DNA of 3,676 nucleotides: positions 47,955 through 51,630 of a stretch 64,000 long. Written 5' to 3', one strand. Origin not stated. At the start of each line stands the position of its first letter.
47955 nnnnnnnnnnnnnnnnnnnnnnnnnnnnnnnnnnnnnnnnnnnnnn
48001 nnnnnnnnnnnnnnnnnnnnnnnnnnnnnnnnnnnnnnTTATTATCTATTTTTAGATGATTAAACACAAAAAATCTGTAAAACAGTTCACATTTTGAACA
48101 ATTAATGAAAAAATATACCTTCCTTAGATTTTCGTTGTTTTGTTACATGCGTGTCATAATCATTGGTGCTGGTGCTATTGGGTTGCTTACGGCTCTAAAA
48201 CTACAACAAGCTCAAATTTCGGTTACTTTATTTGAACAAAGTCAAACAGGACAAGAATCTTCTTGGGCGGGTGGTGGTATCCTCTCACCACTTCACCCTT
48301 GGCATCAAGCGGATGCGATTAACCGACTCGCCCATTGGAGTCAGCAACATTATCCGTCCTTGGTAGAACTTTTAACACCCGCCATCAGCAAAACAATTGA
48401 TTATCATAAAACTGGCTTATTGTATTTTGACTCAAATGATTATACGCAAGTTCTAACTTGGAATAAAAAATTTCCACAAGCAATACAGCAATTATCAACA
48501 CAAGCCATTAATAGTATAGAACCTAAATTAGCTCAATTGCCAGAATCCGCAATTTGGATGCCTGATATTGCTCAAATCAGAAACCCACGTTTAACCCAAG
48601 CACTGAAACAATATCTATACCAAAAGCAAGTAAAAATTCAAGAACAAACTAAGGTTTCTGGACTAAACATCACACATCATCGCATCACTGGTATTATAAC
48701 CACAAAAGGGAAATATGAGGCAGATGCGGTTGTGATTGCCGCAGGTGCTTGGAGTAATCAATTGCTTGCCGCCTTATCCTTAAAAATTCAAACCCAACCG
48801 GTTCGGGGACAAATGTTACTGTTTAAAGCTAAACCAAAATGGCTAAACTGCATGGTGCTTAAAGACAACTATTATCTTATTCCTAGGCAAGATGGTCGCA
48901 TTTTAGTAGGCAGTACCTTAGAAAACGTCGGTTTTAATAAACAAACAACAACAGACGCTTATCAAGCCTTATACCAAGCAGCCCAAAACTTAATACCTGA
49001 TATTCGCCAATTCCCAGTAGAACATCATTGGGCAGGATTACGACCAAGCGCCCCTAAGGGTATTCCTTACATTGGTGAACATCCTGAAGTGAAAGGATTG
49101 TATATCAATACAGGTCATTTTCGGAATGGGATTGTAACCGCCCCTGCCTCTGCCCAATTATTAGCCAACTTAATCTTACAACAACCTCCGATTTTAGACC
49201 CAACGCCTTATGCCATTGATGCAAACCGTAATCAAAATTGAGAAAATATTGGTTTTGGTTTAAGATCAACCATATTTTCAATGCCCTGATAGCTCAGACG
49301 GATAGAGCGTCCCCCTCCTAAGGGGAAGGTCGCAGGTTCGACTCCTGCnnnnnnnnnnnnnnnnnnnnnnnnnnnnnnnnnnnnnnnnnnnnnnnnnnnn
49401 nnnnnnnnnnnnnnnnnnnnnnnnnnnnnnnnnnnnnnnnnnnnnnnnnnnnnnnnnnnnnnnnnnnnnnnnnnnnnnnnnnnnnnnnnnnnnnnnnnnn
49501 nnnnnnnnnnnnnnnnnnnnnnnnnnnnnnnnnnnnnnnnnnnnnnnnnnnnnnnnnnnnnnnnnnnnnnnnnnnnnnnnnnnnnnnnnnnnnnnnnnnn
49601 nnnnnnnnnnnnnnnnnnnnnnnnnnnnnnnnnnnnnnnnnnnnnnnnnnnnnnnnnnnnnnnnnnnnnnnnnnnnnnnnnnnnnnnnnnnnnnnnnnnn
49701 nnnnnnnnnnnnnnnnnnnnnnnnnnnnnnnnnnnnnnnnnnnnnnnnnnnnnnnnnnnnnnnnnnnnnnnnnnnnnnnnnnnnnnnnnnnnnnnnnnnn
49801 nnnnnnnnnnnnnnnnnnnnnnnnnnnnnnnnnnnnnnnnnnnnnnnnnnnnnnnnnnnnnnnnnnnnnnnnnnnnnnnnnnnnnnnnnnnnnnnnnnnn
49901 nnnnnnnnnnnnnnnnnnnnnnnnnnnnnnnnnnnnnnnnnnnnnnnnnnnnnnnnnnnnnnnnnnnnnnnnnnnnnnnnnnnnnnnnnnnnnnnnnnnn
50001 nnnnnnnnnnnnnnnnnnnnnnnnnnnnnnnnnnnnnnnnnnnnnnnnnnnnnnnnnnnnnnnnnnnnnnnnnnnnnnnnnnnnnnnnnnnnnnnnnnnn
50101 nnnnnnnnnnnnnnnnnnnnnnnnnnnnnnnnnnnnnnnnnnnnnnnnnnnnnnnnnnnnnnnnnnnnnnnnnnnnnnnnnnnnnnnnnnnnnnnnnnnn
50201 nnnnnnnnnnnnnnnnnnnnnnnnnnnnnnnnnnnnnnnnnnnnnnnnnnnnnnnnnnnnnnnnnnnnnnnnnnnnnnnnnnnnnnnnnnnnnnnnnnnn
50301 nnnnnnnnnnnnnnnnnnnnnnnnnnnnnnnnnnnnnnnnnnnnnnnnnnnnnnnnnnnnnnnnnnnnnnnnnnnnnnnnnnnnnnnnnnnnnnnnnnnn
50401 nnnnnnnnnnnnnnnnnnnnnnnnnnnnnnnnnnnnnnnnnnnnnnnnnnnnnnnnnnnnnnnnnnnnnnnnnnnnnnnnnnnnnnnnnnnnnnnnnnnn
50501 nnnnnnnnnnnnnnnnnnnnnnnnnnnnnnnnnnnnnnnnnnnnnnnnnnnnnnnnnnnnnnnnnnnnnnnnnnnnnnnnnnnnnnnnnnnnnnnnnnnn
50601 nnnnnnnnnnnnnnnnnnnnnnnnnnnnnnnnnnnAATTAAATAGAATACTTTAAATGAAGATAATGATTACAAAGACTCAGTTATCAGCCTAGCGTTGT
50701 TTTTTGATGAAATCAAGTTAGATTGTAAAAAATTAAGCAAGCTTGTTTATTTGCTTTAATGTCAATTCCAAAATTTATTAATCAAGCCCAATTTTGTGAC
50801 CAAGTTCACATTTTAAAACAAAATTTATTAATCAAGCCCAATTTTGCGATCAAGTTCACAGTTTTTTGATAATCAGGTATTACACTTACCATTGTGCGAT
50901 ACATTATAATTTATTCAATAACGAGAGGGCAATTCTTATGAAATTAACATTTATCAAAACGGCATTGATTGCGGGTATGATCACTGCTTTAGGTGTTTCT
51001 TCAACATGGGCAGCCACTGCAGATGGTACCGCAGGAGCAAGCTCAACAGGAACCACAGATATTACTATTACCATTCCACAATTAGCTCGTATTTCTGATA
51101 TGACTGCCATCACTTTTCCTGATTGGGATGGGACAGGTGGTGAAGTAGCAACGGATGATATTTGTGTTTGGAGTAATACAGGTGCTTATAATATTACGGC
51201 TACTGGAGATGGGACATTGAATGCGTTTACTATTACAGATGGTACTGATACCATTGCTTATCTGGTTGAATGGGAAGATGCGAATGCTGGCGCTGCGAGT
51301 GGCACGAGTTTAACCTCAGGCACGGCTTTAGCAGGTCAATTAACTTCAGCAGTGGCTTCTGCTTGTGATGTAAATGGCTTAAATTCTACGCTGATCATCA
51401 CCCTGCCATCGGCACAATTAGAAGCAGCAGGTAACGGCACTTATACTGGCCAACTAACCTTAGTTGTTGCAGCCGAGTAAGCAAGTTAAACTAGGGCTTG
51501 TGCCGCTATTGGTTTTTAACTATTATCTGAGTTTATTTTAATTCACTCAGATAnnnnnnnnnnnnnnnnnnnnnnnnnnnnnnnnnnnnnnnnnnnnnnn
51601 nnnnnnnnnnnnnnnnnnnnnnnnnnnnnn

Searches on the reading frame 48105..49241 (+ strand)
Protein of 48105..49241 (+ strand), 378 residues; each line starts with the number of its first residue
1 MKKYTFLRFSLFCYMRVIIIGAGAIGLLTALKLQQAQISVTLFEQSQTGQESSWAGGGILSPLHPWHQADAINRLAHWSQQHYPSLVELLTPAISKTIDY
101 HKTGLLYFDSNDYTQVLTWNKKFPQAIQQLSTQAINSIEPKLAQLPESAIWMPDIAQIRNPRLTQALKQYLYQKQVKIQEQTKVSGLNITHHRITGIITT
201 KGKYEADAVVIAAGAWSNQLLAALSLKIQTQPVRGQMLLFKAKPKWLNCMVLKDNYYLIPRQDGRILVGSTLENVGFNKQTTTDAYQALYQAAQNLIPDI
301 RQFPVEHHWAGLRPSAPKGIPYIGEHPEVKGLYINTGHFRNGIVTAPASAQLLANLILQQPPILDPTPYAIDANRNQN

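Call 9: search_protein_families(library=pfam, proteins=[window:48105-49241:+], max_evalue=0.01)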
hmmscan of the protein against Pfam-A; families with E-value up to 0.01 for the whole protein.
window:48105-49241:+ (378 aa): 14 families
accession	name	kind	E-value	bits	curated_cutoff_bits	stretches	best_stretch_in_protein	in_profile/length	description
PF01266.30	DAO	-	3.4e-70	237.8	27.9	1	16-356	1-353/353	FAD dependent oxidoreductase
PF00890.30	FAD_binding_2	-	5.6e-14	52.6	20.4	1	17-224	2-212/414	FAD binding domain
PF13738.12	Pyr_redox_3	-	1.2e-11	44.9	30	2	155-218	75-137/305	Pyridine nucleotide-disulphide oxidoreductase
PF03486.20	HI0933_like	-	1.4e-11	44.8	50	2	16-61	2-48/244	HI0933-like protein Rossmann domain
PF07992.20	Pyr_redox_2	-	9.6e-10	38.8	26.1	2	159-228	181-251/291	Pyridine nucleotide-disulphide oxidoreductase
PF01134.28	GIDA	-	1.1e-06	28.4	22.1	1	156-229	90-164/391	Glucose inhibited division protein A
PF13454.12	NAD_binding_9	-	2.3e-05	24.8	21.8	0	18-55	1-42/155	FAD-NAD(P)-binding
PF13450.12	NAD_binding_8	-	4.4e-05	24.1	21.9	1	19-46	1-28/68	NAD(P)-binding Rossmann-like domain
PF02558.23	ApbA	-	0.0002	21.5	22.2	1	17-47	1-31/150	Ketopantoate reductase PanE/ApbA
PF05834.18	Lycopene_cycl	-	0.00033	20.3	23.4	0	17-48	2-35/380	Lycopene cyclase protein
PF01946.23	Thi4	-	0.00044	20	26.2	1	11-61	14-65/235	Thi4 family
PF01494.25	FAD_binding_3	-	0.00045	20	22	1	15-53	2-40/349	FAD binding domain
PF12122.13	Rhomboid_N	-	0.0006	20.5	26.2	1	152-186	1-35/86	Cytoplasmic N-terminal domain of rhomboid serine protease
PF00070.33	Pyr_redox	-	0.003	18.5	22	0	16-46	1-31/82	Pyridine nucleotide-disulphide oxidoreductase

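Call 10: search_protein_families(library=ncbifam, proteins=[window:48105-49241:+], max_evalue=0.01)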
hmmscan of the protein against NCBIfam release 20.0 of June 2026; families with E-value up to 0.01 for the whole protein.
window:48105-49241:+ (378 aa): 87 families (the best 25 are shown)
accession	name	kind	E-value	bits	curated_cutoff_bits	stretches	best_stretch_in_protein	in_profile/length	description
TIGR02352.1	thiamin_ThiO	equivalog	1.4e-89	300.7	250.8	1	17-360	1-350/351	glycine oxidase ThiO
NF001933.0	PRK00711.1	subfamily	3.1e-45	154.9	383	2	127-373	164-415/429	D-amino acid dehydrogenase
TIGR03197.1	MnmC_Cterm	equivalog_domain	5.2e-34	118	174.2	2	16-329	1-319/400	FAD-dependent 5-carboxymethylaminomethyl-2-thiouridine(34) oxidoreductase MnmC1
NF002480.1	PRK01747.1-1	equivalog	2.4e-27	95.7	540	1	16-375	250-636/645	bifunctional tRNA (5-methylaminomethyl-2-thiouridine)(34)-methyltransferase MnmC2/FAD-dependent 5-carboxymethylaminomethyl-2-thiouridine(34)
NF009074.0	PRK12409.1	equivalog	2e-23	83.2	494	2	101-360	132-406/410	D-amino acid dehydrogenase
TIGR01373.1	soxB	subfamily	6.6e-17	61.4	529.45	1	174-372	196-397/407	sarcosine oxidase subunit beta family protein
NF002481.1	PRK01747.1-2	equivalog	7.7e-17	61.3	600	1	15-284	239-484/611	bifunctional tRNA (5-methylaminomethyl-2-thiouridine)(34)-methyltransferase MnmC2/FAD-dependent 5-carboxymethylaminomethyl-2-thiouridine(34)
NF033460.1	glycerol3P_ox_II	equivalog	8.4e-16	58.1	460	1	17-357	4-360/361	type 2 glycerol-3-phosphate oxidase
TIGR03364.1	HpnW_proposed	hypoth_equivalog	9.2e-16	57.8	285.1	1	16-246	2-226/365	TIGR03364 family FAD-dependent oxidoreductase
NF040813.1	pro_dh_Thprot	equivalog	1.2e-15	57.5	600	2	201-360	207-351/362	D-proline dehydrogenase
TIGR03329.1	Phn_aa_oxid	hypoth_equivalog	1.4e-14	53.8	632.8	1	150-359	172-393/460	putative aminophosphonate oxidoreductase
TIGR03377.1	glycerol3P_GlpA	equivalog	8.6e-14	51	552.8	1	116-314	98-305/530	anaerobic glycerol-3-phosphate dehydrogenase subunit GlpA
TIGR00275.1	TIGR00275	subfamily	1.3e-11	44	183.8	2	17-58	1-43/401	aminoacetone oxidase family FAD-binding enzyme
TIGR01377.1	soxA_mon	subfamily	1.6e-11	43.7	479.65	1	17-243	3-226/381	amino oxidase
NF050086.1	pipecolate_AmaA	exception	1e-10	40.9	600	2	15-73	26-83/425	L-pipecolate oxidase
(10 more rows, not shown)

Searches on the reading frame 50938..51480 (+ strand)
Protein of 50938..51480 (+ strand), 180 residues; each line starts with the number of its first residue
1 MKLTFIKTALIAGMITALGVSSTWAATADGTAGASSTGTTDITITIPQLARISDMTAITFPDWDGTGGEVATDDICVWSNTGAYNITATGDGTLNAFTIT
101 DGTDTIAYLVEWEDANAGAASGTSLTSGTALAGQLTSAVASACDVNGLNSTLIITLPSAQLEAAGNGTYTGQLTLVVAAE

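Call 9: search_protein_families(library=pfam, proteins=[window:50938-51480:+], max_evalue=0.01)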
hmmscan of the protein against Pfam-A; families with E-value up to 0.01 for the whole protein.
window:50938-51480:+ (180 aa): 0 families

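Call 10: search_protein_families(library=ncbifam, proteins=[window:50938-51480:+], max_evalue=0.01)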
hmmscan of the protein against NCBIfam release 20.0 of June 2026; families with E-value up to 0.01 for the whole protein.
window:50938-51480:+ (180 aa): 0 families

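Call 11: find_encoding_contigs(protein=window:50938-51480:+, flank=3000, max_places=10)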
Protein window:50938-51480:+ (180 aa): 3 contigs read that carry it; 2 places shown.
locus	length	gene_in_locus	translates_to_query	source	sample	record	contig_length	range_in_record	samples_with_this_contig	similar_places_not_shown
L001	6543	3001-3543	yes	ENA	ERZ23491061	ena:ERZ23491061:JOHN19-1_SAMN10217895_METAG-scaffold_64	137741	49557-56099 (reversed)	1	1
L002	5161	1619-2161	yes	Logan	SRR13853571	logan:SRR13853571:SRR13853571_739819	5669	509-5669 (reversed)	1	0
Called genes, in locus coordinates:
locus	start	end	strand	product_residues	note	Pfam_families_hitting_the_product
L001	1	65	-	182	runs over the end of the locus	PF07963:N_methyl (weak), PF12019:GspH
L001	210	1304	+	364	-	PF00890:FAD_binding_2, PF01134:GIDA (faint), PF01266:DAO, PF03486:HI0933_like (weak), PF07992:Pyr_redox_2 (faint), PF13454:NAD_binding_9 (faint), PF13738:Pyr_redox_3 (weak)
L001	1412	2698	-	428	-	-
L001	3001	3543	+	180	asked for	-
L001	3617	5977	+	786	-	PF16967:TcfC, PF15976:CooC_C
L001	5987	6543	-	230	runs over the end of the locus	PF00345:PapD_N (weak)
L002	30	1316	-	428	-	-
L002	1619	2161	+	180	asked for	-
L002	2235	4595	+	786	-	PF16967:TcfC, PF15976:CooC_C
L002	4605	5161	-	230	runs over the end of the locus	PF00345:PapD_N (weak)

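Call 14: find_homologous_proteins(query=window:50938-51480:+, max_evalue=0.001)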
Query window:50938-51480:+ (180 aa): 244 proteins with E <= 0.001 among 1245 candidates; the best 120 are listed.
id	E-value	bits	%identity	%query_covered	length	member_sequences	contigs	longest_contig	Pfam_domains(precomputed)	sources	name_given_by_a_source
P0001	3.8e-103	361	100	100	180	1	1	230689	-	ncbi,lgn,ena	-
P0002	1.6e-32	131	50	84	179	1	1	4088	-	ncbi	-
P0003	7.2e-31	125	48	93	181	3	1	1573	-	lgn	-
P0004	9.5e-30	122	45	100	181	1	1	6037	-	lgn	-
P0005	1.2e-27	115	47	91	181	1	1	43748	-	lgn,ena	-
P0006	1.3e-26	112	43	100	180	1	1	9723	-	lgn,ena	-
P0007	1.6e-26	111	43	99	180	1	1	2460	-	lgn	-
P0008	2.8e-26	111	46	98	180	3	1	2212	-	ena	-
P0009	1.8e-25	108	41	100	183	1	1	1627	-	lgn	-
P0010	4.6e-25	107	45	84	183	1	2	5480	-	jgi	jgi:hypothetical protein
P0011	1.1e-24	105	41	100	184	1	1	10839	-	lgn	-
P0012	1.9e-24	105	41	94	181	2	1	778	-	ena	-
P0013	2.2e-24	104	40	100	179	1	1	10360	-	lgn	-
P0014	2.4e-24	104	44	84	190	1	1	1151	-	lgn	-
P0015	4.6e-24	103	42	84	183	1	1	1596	-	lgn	-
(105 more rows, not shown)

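Call 15: list_cluster_members(proteins=[window:50938-51480:+, window:51554-53914:+, window:58102-58860:+, window:55517-56059:-, window:49349-50635:-])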
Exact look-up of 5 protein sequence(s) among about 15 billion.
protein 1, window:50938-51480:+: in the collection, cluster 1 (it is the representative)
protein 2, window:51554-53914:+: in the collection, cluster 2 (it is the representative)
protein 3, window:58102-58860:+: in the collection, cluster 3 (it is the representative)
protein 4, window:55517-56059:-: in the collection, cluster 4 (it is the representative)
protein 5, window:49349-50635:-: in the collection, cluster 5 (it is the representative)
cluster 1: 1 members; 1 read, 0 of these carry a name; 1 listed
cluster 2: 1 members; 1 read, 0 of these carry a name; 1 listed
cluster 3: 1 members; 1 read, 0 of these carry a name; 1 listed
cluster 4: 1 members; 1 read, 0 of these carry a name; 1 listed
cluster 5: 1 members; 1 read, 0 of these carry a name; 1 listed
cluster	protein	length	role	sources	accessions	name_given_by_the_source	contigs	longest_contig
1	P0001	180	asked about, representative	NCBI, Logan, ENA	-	-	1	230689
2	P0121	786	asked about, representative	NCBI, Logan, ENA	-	-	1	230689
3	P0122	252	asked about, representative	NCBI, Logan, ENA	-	-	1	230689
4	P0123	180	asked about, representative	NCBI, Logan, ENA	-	-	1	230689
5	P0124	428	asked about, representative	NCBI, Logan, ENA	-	-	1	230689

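Call 34: find_encoding_contigs(protein=P0002, flank=4000, max_places=3)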
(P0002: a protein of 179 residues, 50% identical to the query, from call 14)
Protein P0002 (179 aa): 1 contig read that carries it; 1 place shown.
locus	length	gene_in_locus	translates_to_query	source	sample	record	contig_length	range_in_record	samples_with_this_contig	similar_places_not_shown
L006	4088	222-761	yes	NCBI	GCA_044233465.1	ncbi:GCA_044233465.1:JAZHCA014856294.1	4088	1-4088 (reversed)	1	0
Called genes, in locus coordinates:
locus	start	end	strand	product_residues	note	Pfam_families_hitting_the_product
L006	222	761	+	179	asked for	-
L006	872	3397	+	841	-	PF16967:TcfC, PF15976:CooC_C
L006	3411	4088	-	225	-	?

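Call 35: find_encoding_contigs(protein=P0005, flank=4000, max_places=3)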
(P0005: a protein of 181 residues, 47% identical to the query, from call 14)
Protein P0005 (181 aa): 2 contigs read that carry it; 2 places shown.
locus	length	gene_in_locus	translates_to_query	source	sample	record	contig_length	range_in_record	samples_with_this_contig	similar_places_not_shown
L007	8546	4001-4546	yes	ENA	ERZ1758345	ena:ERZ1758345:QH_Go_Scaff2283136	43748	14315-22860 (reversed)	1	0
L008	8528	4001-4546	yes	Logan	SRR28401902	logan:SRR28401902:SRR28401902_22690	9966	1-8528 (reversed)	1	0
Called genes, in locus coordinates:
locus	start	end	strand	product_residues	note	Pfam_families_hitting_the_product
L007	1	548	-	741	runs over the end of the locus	PF01656:CbiA (faint), PF13614:AAA_31 (faint), PF13807:GNVR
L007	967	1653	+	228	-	PF02563:Poly_export, PF10531:SLBB, PF22461:SLBB_2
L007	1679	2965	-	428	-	PF02397:Bac_transf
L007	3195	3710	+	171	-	-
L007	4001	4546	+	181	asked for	-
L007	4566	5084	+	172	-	-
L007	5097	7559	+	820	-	PF16967:TcfC, PF15976:CooC_C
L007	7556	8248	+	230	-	PF00345:PapD_N (weak)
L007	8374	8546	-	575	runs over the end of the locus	PF01464:SLT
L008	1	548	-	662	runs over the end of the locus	?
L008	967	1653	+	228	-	PF02563:Poly_export, PF10531:SLBB, PF22461:SLBB_2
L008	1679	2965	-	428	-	PF02397:Bac_transf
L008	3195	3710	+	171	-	-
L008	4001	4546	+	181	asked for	-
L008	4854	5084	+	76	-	-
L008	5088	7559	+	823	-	PF16967:TcfC, PF15976:CooC_C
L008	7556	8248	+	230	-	PF00345:PapD_N (weak)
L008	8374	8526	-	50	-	?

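Call 45: predict_structure(alignment_id=A2)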
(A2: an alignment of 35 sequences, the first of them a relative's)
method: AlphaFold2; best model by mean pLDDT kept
length: 180 residues; sequences in the alignment: 35
mean_pLDDT: 81.0   pTM: 0.69
mean pLDDT of the five models: 81.0, 79.8, 78.4, 68.7, 67.8
residues with pLDDT >= 90: 99; 70-90: 36; 50-70: 20; < 50: 25
segments of 3 or more residues with pLDDT < 50: 1-10, 12-25
pLDDT, mean of each block of 10 residues (from residue 1): 41 46 49 67 87 92 94 92 93 93 97 74 90 88 71 95 96 94
secondary structure, 60 per line:
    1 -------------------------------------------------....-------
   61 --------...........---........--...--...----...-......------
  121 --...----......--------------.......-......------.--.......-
elements in order: E50-53 E69-79 E83-90 E98-100 E105-107 E109-114 E123-125 E130-135 E150-156 H158-163 E173-179

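Call 48: fold_search(model_id=the predicted structure, library=pdb)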
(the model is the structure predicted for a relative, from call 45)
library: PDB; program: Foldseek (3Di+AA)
matches with E <= 10: 554; with E <= 0.001: 6
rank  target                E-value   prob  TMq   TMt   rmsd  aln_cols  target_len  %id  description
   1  4y2l_F                1.4e-04  1.00  0.46  0.54  10.5       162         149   18  Structure of CFA/I pili major subunit CfaB trimer (released 2016-08-10)
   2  8cio_A                3.1e-04  1.00  0.48  0.53   9.4       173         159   18  Cryo-EM structure of the CupE pilus from Pseudomonas aeruginosa (released 2023-03-22)
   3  4y2l_B                4.5e-04  1.00  0.44  0.52  10.8       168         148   17  Structure of CFA/I pili major subunit CfaB trimer (released 2016-08-10)
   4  4y2l_A                4.7e-04  1.00  0.44  0.52  11.0       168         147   17  Structure of CFA/I pili major subunit CfaB trimer (released 2016-08-10)
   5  6fqa_D                5.3e-04  1.00  0.38  0.50   7.9       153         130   14  Crystal structure of the CsuC-CsuA/B chaperone-subunit preassembly complex of the archaic chaperone-usher Csu pili of  (released 2018-09-26)
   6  6fq0_B                8.5e-04  1.00  0.33  0.42   8.4       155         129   15  Crystal structure of the CsuC-CsuA/B chaperone-subunit preassembly complex of the archaic chaperone-usher Csu pili of  (released 2018-09-26)
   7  8ehs_A                2.2e-03  1.00  0.46  0.56   8.9       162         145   15  Cryo-EM reconstruction of the CS17 bacterial adhesion pili (released 2023-03-22)
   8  7zl4_B                3.8e-03  1.00  0.41  0.46  11.4       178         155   16  Cryo-EM structure of archaic chaperone-usher Csu pilus of Acinetobacter baumannii (released 2022-08-03)
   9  6fjy_B                5.0e-03  1.00  0.41  0.27   5.6       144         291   17  Crystal structure of CsuC-CsuE chaperone-tip adhesion subunit pre-assembly complex from archaic chaperone-usher Csu pi (released 2018-05-16)
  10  8eht_B                5.0e-03  0.99  0.40  0.41  14.9       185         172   14  Cryo-EM reconstruction of the CS20 bacterial adhesion pili (released 2023-03-22)
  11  3f83                  5.0e-03  0.99  0.34  0.14  15.0       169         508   14  Structure of fusion complex of the minor pilin CfaE and major pilin CfaB of CFA/I pili from ETEC E. coli (released 2009-08-11)
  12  1n12_A                7.3e-03  1.00  0.46  0.57   5.1       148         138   21  Crystal structure of the PapE (N-terminal-deleted) pilus subunit bound to a peptide corresponding to the N-terminal ex (released 2002-12-11)
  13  1n0l_B                7.3e-03  1.00  0.40  0.55   5.7       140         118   20  Crystal structure of the PapD chaperone (C-terminally 6x histidine-tagged) bound to the PapE pilus subunit (N-terminal (released 2002-12-11)
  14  1n12_C                9.6e-03  1.00  0.48  0.60   4.8       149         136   21  Crystal structure of the PapE (N-terminal-deleted) pilus subunit bound to a peptide corresponding to the N-terminal ex (released 2002-12-11)
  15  3dpb_B                1.2e-02  0.99  0.45  0.51   6.0       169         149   16  Crystal structure of the complex of the Caf1M chaperone with the mini-fiber of two Caf1 subunits (Caf1:Caf1), carrying (released 2009-07-14)
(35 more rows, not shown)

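Call 70: find_encoding_contigs(protein=P0004, flank=3000, max_places=2)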
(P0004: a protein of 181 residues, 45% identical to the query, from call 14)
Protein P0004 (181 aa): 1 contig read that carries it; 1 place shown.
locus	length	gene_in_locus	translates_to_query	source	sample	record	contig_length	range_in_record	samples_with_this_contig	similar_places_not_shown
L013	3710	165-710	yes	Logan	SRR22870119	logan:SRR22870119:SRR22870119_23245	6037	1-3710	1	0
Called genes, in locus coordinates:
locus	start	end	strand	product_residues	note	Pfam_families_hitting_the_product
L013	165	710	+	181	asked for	-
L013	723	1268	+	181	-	-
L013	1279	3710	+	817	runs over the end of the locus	PF16967:TcfC, PF15976:CooC_C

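Call 71: find_encoding_contigs(protein=P0006, flank=3000, max_places=2)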
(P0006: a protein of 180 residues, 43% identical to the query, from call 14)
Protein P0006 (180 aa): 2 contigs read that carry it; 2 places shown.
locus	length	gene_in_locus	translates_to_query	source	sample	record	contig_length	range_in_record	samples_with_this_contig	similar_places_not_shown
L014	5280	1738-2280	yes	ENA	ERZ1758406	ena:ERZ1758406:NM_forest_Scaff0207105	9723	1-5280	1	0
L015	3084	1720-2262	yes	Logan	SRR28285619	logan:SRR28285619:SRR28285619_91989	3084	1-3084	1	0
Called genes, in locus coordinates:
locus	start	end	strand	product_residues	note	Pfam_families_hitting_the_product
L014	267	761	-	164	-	-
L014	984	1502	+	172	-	-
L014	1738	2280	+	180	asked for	-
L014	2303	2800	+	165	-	-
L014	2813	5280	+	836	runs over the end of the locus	PF16967:TcfC, PF15976:CooC_C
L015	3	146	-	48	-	?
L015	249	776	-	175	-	-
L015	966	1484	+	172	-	-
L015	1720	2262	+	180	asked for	-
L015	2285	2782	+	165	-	-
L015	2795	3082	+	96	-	?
